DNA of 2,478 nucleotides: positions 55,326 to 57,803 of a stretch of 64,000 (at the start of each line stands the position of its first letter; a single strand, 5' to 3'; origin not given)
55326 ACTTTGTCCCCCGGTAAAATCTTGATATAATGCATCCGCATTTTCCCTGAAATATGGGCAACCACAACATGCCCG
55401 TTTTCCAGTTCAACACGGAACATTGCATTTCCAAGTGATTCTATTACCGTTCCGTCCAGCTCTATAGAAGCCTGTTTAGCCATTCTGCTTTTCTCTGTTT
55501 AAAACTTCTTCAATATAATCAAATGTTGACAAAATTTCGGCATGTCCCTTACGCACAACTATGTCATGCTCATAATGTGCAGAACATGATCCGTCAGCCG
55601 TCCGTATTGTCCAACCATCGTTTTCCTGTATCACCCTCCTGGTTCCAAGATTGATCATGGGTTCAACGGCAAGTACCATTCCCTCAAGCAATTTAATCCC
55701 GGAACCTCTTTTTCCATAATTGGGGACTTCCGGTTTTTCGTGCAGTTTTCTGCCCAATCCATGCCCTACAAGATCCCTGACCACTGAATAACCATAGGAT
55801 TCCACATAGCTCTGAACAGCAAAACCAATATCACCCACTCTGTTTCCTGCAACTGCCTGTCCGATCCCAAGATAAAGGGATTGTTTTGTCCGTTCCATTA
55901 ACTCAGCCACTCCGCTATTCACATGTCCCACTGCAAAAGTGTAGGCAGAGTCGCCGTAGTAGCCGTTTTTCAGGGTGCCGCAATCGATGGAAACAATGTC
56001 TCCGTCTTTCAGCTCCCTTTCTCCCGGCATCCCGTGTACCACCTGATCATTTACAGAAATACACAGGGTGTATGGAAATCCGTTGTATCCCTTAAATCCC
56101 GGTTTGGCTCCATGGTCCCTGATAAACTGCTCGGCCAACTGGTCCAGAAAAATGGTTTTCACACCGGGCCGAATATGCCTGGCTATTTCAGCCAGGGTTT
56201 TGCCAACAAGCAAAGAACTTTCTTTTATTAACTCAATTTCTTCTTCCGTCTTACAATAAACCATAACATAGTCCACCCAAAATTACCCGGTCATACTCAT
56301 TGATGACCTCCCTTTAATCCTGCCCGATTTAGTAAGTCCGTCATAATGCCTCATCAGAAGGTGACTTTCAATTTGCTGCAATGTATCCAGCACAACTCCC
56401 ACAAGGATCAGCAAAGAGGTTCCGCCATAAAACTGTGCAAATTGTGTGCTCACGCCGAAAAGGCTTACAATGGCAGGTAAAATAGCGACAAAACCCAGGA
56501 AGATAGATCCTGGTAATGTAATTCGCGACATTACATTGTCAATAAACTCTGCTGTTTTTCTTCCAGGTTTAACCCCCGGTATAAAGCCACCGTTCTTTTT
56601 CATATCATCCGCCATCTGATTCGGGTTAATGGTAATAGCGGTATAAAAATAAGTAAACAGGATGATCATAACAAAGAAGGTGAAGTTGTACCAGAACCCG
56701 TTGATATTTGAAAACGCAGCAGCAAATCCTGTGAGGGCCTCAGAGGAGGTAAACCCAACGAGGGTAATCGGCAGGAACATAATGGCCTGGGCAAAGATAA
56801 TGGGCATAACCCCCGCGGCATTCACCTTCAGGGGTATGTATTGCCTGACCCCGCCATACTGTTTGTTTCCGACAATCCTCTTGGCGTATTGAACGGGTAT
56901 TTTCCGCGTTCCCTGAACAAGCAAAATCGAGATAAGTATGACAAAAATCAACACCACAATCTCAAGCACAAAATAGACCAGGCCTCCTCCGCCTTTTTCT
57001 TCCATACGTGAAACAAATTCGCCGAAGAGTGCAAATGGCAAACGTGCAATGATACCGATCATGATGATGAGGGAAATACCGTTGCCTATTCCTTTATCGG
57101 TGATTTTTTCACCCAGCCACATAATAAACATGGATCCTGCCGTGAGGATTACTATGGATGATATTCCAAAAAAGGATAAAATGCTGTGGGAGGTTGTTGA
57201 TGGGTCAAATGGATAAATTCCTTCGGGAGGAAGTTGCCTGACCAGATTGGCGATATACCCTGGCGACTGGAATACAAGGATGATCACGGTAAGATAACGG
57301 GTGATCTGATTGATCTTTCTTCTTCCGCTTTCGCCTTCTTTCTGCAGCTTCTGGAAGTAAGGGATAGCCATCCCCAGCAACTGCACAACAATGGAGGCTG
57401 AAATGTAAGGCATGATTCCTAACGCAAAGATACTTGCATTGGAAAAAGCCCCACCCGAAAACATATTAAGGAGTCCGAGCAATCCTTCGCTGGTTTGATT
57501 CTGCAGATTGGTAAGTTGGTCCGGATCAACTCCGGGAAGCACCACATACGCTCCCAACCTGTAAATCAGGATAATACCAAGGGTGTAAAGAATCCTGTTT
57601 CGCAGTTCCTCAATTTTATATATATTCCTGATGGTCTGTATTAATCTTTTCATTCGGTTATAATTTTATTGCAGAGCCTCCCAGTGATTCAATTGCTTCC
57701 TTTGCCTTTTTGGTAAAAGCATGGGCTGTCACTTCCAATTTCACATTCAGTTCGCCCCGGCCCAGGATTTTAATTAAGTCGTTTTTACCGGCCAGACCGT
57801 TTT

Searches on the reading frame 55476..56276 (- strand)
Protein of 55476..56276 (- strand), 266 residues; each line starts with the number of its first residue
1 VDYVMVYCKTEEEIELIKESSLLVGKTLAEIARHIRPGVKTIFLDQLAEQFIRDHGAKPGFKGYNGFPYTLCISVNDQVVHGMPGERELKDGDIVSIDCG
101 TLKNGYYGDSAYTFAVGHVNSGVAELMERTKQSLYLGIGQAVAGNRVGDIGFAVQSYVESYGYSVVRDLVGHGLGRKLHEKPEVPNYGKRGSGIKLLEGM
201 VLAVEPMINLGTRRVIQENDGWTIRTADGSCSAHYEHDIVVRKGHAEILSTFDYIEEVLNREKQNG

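Call 73: search_protein_families(library=pfam, proteins=[window:55476-56276:-], max_evalue=0.000001)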
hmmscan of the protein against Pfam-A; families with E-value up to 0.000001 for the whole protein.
window:55476-56276:- (266 aa): 1 family
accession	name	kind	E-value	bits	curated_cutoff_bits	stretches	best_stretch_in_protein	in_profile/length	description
PF00557.29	Peptidase_M24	-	8e-46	156.9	23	1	15-242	1-207/208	Metallopeptidase family M24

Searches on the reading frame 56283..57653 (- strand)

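Call 73: search_protein_families(library=pfam, proteins=[window:56283-57653:-], max_evalue=0.000001)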
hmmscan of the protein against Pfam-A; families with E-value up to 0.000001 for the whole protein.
window:56283-57653:- (456 aa): 1 family
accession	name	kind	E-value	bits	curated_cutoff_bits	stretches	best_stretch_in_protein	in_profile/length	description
PF00344.25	SecY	-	1.1e-111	373.5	32.2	1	74-425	1-306/306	SecY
